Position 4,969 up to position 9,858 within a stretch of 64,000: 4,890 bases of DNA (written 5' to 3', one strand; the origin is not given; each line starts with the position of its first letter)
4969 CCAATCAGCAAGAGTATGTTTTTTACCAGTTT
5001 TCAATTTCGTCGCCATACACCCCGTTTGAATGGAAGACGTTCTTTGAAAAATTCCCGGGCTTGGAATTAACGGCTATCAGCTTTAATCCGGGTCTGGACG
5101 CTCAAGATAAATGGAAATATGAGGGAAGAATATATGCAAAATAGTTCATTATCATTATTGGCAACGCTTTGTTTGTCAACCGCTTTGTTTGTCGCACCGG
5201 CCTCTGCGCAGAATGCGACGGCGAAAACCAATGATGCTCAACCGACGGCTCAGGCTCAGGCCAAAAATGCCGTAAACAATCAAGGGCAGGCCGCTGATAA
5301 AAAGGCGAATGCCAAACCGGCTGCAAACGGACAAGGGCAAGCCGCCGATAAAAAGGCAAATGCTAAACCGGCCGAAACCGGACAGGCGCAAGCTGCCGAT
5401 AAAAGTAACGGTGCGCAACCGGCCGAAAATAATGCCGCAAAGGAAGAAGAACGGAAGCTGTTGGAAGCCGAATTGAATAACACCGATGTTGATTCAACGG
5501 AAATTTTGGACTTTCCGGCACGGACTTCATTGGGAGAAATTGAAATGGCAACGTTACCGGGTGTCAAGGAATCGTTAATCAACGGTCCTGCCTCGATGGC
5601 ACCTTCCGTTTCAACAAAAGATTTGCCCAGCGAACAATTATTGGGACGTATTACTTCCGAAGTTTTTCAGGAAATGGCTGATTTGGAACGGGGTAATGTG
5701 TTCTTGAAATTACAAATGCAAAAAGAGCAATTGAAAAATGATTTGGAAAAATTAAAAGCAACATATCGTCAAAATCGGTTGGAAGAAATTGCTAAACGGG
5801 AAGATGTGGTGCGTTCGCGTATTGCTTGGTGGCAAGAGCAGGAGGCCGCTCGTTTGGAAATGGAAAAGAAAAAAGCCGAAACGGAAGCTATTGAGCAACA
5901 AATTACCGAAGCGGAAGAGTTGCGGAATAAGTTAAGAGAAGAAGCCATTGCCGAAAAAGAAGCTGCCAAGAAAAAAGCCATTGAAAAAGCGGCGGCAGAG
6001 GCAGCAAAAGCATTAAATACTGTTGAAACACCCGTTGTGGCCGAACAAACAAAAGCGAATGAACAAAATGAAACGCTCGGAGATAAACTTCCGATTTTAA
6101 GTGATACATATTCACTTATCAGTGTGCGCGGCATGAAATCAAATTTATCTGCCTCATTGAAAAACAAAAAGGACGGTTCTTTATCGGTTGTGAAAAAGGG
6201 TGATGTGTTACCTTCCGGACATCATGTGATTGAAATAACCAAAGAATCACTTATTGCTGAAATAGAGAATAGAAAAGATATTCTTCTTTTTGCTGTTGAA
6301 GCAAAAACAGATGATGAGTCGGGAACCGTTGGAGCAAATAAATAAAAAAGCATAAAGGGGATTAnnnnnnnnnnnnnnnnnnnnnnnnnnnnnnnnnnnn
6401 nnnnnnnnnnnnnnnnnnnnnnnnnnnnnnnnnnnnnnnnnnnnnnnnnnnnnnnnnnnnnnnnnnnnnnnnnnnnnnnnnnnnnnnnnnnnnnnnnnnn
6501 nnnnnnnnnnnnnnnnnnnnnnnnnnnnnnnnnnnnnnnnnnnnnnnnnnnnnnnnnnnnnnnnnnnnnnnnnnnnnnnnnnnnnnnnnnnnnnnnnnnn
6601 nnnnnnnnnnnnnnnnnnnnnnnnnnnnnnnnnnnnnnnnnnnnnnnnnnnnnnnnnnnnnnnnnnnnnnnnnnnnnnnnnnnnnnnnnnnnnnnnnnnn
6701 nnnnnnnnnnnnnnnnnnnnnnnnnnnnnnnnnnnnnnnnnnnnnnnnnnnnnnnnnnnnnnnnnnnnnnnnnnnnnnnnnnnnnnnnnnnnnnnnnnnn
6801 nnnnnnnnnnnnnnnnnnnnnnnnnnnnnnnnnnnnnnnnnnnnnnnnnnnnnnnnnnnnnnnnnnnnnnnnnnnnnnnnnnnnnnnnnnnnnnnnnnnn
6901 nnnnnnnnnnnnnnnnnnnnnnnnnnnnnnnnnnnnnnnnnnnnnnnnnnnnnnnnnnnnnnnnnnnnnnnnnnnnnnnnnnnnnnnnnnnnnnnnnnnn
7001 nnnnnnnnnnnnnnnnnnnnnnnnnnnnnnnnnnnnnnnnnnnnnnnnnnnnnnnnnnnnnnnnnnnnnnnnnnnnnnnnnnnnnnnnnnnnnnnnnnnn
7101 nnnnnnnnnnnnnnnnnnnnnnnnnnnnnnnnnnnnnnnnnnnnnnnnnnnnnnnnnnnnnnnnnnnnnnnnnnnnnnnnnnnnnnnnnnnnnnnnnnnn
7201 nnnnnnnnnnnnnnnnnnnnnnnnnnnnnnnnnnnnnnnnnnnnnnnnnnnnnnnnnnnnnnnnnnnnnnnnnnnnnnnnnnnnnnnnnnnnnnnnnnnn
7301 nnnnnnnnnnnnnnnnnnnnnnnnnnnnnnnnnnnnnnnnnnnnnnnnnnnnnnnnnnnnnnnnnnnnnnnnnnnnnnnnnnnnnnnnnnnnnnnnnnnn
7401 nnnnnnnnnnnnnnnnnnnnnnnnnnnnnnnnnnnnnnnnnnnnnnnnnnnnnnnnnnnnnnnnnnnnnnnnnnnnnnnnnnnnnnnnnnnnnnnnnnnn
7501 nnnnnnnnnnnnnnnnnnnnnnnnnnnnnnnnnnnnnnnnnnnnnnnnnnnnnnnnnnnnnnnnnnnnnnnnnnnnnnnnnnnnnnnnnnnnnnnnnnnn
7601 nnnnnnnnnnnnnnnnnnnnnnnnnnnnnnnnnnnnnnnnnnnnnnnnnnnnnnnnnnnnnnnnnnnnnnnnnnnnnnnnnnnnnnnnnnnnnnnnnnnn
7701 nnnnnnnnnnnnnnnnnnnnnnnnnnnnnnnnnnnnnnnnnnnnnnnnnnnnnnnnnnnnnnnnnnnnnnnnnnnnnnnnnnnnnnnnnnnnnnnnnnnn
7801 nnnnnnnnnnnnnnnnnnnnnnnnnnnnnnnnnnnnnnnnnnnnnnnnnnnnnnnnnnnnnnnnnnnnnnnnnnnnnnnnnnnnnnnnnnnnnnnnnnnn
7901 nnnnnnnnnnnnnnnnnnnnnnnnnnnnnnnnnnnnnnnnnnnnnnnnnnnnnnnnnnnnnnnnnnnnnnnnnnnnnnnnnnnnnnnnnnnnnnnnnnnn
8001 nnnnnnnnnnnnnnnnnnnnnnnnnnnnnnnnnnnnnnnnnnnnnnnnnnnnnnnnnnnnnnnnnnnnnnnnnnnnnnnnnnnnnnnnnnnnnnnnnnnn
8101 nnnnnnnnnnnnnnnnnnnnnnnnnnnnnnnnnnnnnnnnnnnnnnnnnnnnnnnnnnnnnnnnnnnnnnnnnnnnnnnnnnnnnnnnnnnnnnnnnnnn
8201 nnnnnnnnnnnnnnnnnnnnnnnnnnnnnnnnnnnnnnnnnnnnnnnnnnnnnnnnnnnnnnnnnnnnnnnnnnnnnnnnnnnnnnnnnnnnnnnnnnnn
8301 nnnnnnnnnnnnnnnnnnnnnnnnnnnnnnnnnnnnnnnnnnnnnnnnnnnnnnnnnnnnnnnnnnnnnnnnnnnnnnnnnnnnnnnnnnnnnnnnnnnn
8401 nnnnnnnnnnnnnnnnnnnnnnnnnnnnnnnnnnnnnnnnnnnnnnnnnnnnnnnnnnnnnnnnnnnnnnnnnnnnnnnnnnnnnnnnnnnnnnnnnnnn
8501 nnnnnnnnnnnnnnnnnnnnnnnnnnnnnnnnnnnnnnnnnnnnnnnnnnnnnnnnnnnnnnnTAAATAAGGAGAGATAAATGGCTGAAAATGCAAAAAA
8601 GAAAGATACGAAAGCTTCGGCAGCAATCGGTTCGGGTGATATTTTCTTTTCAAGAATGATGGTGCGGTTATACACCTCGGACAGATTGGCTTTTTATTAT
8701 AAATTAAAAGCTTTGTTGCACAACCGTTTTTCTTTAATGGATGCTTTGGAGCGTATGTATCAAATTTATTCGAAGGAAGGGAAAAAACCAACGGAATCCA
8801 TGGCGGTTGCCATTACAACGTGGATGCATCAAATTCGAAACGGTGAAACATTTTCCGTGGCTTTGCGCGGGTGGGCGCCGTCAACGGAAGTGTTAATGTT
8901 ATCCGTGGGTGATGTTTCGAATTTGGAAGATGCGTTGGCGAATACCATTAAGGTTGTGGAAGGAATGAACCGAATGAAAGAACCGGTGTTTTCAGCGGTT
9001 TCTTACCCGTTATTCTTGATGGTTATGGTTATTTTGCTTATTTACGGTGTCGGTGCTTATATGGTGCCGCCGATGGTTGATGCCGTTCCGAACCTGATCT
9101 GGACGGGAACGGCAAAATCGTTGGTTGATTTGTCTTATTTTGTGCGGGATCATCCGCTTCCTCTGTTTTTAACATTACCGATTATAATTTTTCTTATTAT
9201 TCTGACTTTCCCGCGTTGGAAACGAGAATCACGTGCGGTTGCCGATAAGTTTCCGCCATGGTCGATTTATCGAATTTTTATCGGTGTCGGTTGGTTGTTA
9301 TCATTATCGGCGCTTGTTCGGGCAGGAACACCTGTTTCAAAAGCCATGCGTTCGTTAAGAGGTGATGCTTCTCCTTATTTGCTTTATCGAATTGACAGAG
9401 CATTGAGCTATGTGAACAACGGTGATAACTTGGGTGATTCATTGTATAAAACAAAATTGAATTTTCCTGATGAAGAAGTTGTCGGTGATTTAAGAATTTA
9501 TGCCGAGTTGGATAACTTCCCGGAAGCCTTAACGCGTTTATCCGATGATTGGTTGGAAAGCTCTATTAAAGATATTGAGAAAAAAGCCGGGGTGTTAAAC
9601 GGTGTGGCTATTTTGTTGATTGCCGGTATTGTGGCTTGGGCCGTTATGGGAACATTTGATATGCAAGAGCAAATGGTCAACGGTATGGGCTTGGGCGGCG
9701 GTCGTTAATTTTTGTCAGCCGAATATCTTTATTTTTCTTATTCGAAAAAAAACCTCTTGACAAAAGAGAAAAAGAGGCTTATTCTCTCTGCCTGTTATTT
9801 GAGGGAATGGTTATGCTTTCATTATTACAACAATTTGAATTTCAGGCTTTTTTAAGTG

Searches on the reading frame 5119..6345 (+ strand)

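Call 10: search_protein_families(library=pfam, proteins=[window:5119-6345:+], max_evalue=0.001)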
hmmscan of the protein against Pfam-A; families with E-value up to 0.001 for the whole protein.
window:5119-6345:+ (408 aa): 0 families

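Call 37: search_protein_families(library=ncbifam, proteins=[window:5119-6345:+], max_evalue=1)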
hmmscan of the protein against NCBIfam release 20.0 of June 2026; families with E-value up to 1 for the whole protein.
window:5119-6345:+ (408 aa): 2 families
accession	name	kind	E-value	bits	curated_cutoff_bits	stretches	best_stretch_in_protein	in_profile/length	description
NF033636.1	acid_shock_Asr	equivalog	0.02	15.6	50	1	16-105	12-111/119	acid resistance repetitive basic protein Asr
NF008109.0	PRK10856.1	equivalog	0.11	12.1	208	1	236-318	131-213/334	cytoskeleton protein RodZ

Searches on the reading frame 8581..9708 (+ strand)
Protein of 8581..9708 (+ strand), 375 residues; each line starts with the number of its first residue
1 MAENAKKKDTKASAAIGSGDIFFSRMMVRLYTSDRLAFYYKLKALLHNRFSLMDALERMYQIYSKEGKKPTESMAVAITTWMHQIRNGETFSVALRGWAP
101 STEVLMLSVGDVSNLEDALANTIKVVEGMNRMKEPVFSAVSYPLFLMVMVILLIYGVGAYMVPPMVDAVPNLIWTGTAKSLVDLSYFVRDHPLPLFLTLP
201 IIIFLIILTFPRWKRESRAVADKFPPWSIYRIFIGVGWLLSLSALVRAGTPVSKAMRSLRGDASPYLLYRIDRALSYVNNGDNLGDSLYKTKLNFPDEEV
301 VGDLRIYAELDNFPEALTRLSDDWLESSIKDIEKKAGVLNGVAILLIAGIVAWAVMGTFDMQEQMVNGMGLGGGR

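Call 10: search_protein_families(library=pfam, proteins=[window:8581-9708:+], max_evalue=0.001)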
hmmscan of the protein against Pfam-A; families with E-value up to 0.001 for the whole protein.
window:8581-9708:+ (375 aa): 1 family
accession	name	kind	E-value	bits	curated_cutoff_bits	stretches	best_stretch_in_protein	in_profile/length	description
PF00482.28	T2SSF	-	1.7e-25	89.8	25.2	2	238-357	1-121/125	Type II secretion system (T2SS), protein F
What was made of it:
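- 8581..9708 (+): Platform protein (PilR-like). PF00482 (call 10).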

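Call 27: find_related_loci(query=window:8581-9708:+, collection=genome_contigs, flank=10000)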
Query window:8581-9708:+ (375 aa) in genome_contigs; peptide patterns used: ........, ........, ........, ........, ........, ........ (x = any residue, [..] = any of these).
117 stretches matched a pattern; 21 encode a relative of the query (tblastn E <= 1e-3); 20 distinct loci.
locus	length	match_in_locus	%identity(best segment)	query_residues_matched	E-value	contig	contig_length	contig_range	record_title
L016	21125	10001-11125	96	1-375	0e+0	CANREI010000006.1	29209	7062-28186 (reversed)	MAG: uncultured Alphaproteobacteria bacterium isolate Lapin-024__bin64 genome assembly, contig: Lapin-024__NODE_2046_len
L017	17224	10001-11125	92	1-375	0e+0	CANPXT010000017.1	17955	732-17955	MAG: uncultured Alphaproteobacteria bacterium isolate Lapin-005__bin43 genome assembly, contig: Lapin-005__NODE_4144_len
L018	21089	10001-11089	94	13-375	0e+0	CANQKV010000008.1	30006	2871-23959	MAG: uncultured Alphaproteobacteria bacterium isolate Lapin-026__bin93 genome assembly, contig: Lapin-026__NODE_1660_len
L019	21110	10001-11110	85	6-375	0e+0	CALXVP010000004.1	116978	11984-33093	MAG: uncultured Alphaproteobacteria bacterium isolate BRZ_DT__bin56 genome assembly, contig: BRZ_DT__NODE_109_length_116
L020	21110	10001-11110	85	6-375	0e+0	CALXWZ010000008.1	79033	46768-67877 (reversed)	MAG: uncultured Alphaproteobacteria bacterium isolate BRZ_CI__bin89 genome assembly, contig: BRZ_CI__NODE_541_length_790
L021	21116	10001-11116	82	1-375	0e+0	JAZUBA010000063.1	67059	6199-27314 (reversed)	MAG: Alphaproteobacteria bacterium isolate T1900045318_YK20190007.MAGScoT_cleanbin_000005 SGB_6327_k141_101309, whole ge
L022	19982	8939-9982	88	20-367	0e+0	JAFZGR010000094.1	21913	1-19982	MAG: Alphaproteobacteria bacterium isolate RGIG7750 Water_buffalos_Rectum-5__c246685, whole genome shotgun sequence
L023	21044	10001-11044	88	20-367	0e+0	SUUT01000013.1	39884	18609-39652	MAG: Alphaproteobacteria bacterium isolate SIG53 NODE_21914_length_39884_cov_11.568780, whole genome shotgun sequence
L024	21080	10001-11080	83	16-375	0e+0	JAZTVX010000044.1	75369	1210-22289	MAG: Alphaproteobacteria bacterium isolate T1900045336_YK20190025.MAGScoT_cleanbin_000012 SGB_6600_k141_640442, whole ge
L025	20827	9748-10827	83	16-375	0e+0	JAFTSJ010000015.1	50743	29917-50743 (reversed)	MAG: Alphaproteobacteria bacterium isolate RGIG4106 Roe_deer_Cecum.Co__c634611, whole genome shotgun sequence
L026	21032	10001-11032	74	32-375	2e-177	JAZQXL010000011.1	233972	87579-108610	MAG: Alphaproteobacteria bacterium isolate T1900045162_TC20190156.MAGScoT_cleanbin_000005 SGB_5084_k141_2020366, whole g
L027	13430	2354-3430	72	20-375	4e-175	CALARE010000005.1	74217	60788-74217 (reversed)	MAG TPA_asm: uncultured Alphaproteobacteria bacterium isolate SRR6425825_bin.103_CONCOCT_v1.1_MAG genome assembly, conti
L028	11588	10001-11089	70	16-375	4e-172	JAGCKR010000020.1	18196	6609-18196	MAG: Alphaproteobacteria bacterium isolate RGIG9879 Yak_Rectum-4__c172457, whole genome shotgun sequence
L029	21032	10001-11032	72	32-375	1e-171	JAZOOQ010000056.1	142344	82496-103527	MAG: Alphaproteobacteria bacterium isolate T1900045627_YK20190321.MAGScoT_cleanbin_000013 SGB_8036_k141_1937809, whole g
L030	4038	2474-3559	68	16-374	8e-176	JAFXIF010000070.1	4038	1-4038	MAG: Alphaproteobacteria bacterium isolate RGIG6438 Sheep_Rectum.Co__c3511892, whole genome shotgun sequence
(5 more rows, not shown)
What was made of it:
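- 8581..9708 (+): 20 related loci were found, all from gut Alphaproteobacteria MAGs (call 27).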

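Call 33: search_protein_families(library=pfam, proteins=[L024:16151-16843:+], max_evalue=5)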
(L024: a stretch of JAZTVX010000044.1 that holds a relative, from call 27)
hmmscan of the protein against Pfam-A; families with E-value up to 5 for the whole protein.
L024:16151-16843:+ (231 aa): 1 family
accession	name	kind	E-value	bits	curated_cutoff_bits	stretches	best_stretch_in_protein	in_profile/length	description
PF13398.12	Peptidase_M50B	-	8.4e-05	22.8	26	1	76-158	21-107/201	Peptidase M50B-like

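Call 66: list_cluster_members(proteins=[P0001, P0121, P0056, window:8581-9708:+])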
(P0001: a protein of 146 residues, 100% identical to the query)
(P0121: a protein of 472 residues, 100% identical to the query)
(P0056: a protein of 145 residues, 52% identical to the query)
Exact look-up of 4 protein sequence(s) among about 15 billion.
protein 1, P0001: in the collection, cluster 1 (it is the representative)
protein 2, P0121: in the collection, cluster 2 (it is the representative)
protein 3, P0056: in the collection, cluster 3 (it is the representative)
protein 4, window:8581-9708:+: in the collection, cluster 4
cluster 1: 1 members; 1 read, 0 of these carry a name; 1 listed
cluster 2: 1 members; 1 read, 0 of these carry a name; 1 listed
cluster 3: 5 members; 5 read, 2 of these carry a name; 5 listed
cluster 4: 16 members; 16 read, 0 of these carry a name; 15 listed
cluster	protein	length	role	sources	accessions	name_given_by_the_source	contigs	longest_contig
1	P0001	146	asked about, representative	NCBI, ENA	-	-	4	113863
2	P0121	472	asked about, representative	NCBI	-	-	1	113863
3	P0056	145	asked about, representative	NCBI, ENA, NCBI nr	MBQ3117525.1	MAG: hypothetical protein IJC11_04300 [Alphaproteobacteria bacterium] | hypothetical protein [Alphaproteobacteria bacterium]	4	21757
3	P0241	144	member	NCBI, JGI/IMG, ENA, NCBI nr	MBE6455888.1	MAG: hypothetical protein E7014_05550 [Alphaproteobacteria bacterium] | hypothetical protein [Alphaproteobacteria bacterium]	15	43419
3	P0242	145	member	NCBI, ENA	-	-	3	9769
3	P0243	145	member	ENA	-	-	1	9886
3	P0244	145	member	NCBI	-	-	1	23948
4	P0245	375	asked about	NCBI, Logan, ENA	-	-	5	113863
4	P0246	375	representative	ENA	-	-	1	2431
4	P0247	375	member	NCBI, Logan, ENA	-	-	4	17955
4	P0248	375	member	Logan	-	-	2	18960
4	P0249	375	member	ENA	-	-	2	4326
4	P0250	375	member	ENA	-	-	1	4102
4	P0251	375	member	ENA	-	-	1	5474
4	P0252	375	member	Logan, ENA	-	-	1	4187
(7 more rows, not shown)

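Call 91: search_protein_families(library=pfam, proteins=[L021:1-696:-], max_evalue=0.01)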
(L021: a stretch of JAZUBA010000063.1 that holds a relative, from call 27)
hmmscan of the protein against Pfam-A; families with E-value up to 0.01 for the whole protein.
L021:1-696:- (232 aa): 0 families
